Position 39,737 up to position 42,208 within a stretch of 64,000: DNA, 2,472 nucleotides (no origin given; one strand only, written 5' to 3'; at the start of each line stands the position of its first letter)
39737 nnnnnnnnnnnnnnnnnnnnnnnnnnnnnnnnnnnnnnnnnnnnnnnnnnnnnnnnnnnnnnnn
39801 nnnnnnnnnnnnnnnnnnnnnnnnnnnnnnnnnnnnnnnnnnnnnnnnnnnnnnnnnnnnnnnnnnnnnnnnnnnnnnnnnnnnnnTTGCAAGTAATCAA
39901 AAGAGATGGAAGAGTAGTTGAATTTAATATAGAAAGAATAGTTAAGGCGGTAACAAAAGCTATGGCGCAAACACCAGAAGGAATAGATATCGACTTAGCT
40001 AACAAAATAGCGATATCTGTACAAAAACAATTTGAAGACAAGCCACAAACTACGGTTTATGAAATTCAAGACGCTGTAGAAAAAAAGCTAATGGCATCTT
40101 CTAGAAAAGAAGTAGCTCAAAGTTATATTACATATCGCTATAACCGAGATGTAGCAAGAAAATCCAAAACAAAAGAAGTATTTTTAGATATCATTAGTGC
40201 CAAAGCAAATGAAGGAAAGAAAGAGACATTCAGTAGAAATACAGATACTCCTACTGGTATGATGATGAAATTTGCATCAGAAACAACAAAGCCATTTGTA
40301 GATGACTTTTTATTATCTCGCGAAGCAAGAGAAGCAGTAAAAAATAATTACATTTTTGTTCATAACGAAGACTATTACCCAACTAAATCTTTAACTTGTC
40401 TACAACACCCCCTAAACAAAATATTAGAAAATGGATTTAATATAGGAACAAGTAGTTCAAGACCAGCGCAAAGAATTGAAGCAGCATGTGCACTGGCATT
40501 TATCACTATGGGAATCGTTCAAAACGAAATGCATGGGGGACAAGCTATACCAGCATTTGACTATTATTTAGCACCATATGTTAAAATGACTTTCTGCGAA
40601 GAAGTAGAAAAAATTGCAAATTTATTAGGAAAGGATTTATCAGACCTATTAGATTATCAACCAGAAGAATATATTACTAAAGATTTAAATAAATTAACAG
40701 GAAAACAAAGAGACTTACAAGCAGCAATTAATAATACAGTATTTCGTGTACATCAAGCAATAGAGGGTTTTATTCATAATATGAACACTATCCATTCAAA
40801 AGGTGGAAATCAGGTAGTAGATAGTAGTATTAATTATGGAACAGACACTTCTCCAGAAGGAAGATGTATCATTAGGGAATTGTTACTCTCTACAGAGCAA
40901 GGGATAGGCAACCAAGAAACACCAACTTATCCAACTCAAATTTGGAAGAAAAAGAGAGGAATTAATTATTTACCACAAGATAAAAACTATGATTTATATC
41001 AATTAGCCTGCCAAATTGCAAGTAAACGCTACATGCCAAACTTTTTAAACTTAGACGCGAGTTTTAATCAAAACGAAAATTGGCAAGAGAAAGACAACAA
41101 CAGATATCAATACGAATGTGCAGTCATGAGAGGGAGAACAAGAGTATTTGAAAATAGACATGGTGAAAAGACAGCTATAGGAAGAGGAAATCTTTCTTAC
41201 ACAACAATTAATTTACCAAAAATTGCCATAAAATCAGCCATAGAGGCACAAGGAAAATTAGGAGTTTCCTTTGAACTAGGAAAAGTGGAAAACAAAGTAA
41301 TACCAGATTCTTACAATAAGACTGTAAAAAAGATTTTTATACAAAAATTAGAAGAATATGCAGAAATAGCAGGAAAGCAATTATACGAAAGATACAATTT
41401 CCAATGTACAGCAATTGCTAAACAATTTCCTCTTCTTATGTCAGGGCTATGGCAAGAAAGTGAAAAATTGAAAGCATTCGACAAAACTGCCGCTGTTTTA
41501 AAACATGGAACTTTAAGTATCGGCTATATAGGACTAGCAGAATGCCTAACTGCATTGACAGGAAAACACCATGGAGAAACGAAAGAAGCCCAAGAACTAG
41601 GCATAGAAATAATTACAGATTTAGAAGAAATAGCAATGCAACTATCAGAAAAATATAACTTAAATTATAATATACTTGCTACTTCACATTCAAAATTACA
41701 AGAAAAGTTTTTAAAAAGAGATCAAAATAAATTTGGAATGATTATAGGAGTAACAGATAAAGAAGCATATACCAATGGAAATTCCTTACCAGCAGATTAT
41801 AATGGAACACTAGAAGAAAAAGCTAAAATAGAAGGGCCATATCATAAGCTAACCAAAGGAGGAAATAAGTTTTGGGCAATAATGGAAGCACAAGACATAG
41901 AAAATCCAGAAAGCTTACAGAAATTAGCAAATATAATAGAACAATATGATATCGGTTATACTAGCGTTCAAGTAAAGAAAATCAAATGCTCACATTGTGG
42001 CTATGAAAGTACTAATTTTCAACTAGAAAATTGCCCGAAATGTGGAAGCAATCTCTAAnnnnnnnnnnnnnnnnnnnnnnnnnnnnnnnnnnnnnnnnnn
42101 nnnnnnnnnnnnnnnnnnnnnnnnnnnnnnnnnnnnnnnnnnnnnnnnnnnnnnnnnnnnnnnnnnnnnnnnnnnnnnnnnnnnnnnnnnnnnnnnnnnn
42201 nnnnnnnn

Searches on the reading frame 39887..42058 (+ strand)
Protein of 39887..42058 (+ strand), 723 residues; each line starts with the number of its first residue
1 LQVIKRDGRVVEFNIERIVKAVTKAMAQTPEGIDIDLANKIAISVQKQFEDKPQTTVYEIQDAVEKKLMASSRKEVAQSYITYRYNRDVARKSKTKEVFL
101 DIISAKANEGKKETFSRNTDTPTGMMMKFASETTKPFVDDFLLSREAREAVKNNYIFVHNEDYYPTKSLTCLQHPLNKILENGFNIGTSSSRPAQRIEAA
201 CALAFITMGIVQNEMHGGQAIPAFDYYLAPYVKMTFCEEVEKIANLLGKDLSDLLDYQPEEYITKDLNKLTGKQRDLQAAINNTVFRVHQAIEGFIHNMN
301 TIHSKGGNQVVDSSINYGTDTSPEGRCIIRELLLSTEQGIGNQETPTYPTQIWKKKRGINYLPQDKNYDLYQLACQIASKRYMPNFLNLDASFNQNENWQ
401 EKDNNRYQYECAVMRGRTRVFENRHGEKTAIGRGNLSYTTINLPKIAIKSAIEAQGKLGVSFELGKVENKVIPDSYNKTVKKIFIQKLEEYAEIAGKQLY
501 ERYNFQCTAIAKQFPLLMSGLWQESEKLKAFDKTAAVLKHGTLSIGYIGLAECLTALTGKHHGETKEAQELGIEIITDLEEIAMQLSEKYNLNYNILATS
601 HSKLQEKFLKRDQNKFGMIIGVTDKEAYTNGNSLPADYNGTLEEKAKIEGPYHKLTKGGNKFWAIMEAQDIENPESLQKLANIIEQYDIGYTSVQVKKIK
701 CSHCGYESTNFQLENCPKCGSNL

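Call 83: search_protein_families(library=ncbifam, proteins=[window:39887-42058:+], max_evalue=0.00001)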
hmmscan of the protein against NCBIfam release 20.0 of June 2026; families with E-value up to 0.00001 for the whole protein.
window:39887-42058:+ (723 aa): 12 families
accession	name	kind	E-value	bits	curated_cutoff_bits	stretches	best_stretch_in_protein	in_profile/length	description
NF005497.0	PRK07111.1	equivalog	3.4e-217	723.4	764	1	2-722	4-710/746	anaerobic ribonucleoside triphosphate reductase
NF011292.0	PRK14704.1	equivalog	1.7e-161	538.9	736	2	91-451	7-339/618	anaerobic ribonucleoside triphosphate reductase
TIGR02487.1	NrdD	equivalog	8.2e-127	424.2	326.35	1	119-722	8-549/581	anaerobic ribonucleoside-triphosphate reductase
NF006732.0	PRK09263.1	equivalog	1.5e-91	307.9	657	2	1-453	3-424/712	anaerobic ribonucleoside-triphosphate reductase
NF006126.0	PRK08270.1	equivalog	4.6e-47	160.6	548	2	2-234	4-237/684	ribonucleoside triphosphate reductase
NF006358.0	PRK08579.1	equivalog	7.8e-19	67.3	585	2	543-722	405-590/624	anaerobic ribonucleoside triphosphate reductase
NF005010.0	PRK06406.1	subfamily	7.5e-14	50.9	1125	1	2-95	6-103/771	vitamin B12-dependent ribonucleotide reductase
NF009028.0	PRK12364.1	equivalog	6.1e-12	44.3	1377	1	1-96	1-100/842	ribonucleoside-diphosphate reductase subunit alpha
NF005544.0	PRK07207.1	equivalog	9.6e-11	40.2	965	1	1-115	34-161/965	ribonucleoside-diphosphate reductase subunit alpha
TIGR02827.1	RNR_anaer_Bdell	equivalog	1.4e-08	33.8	568.3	0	525-722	375-565/596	anaerobic ribonucleoside-triphosphate reductase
NF009029.0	PRK12365.1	equivalog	2.6e-08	32.3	1350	1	2-101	119-228/1046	ribonucleoside-diphosphate reductase subunit alpha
NF006207.0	PRK08332.1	equivalog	7.8e-08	30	2400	1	2-96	5-101/1684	vitamin B12-dependent ribonucleotide reductase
